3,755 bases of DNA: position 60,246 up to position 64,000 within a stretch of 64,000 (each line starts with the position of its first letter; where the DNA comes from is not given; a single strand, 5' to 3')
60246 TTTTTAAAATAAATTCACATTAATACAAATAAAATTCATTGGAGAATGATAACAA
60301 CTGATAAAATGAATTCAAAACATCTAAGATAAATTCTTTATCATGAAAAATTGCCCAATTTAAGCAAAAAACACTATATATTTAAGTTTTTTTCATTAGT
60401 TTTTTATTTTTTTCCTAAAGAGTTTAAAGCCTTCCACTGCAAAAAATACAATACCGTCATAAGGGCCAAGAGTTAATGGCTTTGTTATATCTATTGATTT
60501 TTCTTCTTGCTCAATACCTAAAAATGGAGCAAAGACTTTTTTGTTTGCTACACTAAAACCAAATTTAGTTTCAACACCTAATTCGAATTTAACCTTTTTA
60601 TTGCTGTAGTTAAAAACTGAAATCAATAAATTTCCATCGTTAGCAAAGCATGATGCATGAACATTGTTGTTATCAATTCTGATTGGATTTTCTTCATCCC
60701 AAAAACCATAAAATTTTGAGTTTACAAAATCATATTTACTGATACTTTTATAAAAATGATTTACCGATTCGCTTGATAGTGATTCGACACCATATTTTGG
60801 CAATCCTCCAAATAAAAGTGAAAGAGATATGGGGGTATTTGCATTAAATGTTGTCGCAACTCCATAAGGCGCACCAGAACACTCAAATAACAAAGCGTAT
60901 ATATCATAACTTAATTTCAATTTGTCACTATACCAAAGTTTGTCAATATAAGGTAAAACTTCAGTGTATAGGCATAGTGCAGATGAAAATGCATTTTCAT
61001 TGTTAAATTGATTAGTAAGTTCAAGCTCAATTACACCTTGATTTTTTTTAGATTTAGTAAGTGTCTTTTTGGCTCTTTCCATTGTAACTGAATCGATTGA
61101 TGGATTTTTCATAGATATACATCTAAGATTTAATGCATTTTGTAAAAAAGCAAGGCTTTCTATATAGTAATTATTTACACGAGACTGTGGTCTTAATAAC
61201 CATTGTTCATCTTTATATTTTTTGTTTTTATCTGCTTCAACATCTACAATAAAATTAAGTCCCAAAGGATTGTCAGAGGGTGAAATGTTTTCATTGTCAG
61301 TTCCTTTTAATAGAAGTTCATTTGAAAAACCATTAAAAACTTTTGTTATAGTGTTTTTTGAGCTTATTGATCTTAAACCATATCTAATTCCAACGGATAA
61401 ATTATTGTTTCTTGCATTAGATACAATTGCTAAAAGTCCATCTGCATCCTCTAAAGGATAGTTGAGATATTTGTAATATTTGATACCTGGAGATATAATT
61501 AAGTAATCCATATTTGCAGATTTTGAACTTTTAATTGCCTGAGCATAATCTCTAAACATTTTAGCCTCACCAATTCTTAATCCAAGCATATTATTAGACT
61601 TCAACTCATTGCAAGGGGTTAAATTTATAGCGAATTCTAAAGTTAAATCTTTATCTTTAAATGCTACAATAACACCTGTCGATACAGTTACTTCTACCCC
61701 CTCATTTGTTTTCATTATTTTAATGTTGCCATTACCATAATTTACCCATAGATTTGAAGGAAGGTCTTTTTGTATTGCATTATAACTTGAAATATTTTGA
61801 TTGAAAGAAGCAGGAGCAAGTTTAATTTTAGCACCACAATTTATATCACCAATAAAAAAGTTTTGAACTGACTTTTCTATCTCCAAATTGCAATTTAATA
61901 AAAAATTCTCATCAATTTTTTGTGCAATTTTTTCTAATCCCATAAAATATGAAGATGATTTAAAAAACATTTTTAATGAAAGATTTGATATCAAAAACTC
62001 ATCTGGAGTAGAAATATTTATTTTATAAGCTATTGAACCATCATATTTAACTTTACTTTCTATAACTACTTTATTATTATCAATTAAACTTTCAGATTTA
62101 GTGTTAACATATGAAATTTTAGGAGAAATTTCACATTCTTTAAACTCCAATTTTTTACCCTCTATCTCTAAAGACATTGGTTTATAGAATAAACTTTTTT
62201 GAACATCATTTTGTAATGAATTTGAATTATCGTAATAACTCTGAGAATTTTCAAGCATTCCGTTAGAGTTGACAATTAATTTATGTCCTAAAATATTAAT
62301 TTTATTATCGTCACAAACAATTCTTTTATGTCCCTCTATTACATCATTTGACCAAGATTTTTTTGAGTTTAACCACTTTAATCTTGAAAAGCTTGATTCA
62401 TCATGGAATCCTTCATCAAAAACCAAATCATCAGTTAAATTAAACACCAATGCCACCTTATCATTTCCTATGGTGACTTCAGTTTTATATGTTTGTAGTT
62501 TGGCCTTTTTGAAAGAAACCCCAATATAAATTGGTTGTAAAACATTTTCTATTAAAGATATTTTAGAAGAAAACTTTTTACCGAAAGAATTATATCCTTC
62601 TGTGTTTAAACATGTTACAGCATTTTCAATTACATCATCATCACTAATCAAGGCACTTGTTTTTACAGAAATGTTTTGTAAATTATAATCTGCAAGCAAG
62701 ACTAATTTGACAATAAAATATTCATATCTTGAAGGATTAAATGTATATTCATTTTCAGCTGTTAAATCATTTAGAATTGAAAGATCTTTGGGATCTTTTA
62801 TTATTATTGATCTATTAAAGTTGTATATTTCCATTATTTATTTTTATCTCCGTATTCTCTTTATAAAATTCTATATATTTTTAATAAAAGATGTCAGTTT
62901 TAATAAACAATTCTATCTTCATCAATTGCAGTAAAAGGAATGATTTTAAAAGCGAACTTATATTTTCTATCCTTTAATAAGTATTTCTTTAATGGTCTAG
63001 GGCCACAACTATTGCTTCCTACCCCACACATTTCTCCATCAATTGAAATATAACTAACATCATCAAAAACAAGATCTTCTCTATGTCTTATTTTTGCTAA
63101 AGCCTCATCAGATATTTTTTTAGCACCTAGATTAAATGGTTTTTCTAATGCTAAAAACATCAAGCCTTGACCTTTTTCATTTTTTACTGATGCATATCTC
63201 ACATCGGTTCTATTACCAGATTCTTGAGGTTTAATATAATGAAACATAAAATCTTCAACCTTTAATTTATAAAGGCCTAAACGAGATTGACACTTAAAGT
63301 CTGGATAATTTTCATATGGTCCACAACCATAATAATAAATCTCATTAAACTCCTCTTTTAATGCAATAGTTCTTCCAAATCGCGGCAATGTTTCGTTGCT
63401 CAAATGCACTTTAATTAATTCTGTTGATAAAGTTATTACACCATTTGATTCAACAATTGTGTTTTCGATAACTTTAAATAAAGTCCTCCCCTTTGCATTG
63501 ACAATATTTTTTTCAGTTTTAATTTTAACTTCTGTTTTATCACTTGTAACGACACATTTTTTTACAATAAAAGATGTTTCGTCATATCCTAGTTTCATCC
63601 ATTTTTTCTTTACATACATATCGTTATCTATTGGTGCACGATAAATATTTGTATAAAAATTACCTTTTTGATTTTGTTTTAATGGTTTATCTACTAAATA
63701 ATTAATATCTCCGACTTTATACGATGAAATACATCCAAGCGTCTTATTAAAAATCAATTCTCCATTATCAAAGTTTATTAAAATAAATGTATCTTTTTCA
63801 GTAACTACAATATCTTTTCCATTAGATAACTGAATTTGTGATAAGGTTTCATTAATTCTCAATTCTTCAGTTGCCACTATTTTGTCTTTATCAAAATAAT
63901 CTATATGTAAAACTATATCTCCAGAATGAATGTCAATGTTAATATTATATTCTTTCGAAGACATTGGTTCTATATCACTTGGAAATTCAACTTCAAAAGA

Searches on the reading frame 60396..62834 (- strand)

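Call 45: search_protein_families(library=pfam, proteins=[window:60396-62834:-], max_evalue=0.1)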
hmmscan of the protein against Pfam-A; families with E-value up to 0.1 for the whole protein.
window:60396-62834:- (812 aa): 2 families
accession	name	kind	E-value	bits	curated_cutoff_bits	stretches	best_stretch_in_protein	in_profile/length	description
PF19543.5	GH123_N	-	4.2e-104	349.7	22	1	26-797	189-966/969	Glycoside hydrolase 123, N-terminal domain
PF08533.16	Glyco_hydro_42C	-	0.065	13.4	21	0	728-755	5-30/58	Beta-galactosidase C-terminal domain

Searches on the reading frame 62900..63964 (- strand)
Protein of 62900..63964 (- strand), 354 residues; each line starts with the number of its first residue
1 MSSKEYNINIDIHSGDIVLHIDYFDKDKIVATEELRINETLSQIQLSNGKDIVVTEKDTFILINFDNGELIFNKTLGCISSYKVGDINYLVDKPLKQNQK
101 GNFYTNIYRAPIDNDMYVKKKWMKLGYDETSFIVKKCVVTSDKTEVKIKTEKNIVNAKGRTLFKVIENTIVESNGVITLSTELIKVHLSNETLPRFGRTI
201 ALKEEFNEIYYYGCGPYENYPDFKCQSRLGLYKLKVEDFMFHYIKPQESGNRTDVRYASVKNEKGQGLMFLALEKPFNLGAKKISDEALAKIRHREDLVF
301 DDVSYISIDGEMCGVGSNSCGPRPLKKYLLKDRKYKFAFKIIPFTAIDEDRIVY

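Call 45: search_protein_families(library=pfam, proteins=[window:62900-63964:-], max_evalue=0.1)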
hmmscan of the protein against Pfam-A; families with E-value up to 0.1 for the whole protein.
window:62900-63964:- (354 aa): 1 family
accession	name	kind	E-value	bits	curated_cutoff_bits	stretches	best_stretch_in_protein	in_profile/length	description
PF02929.23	Bgal_small_N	-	4.5e-59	200.6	25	1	67-341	4-248/248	Beta galactosidase small chain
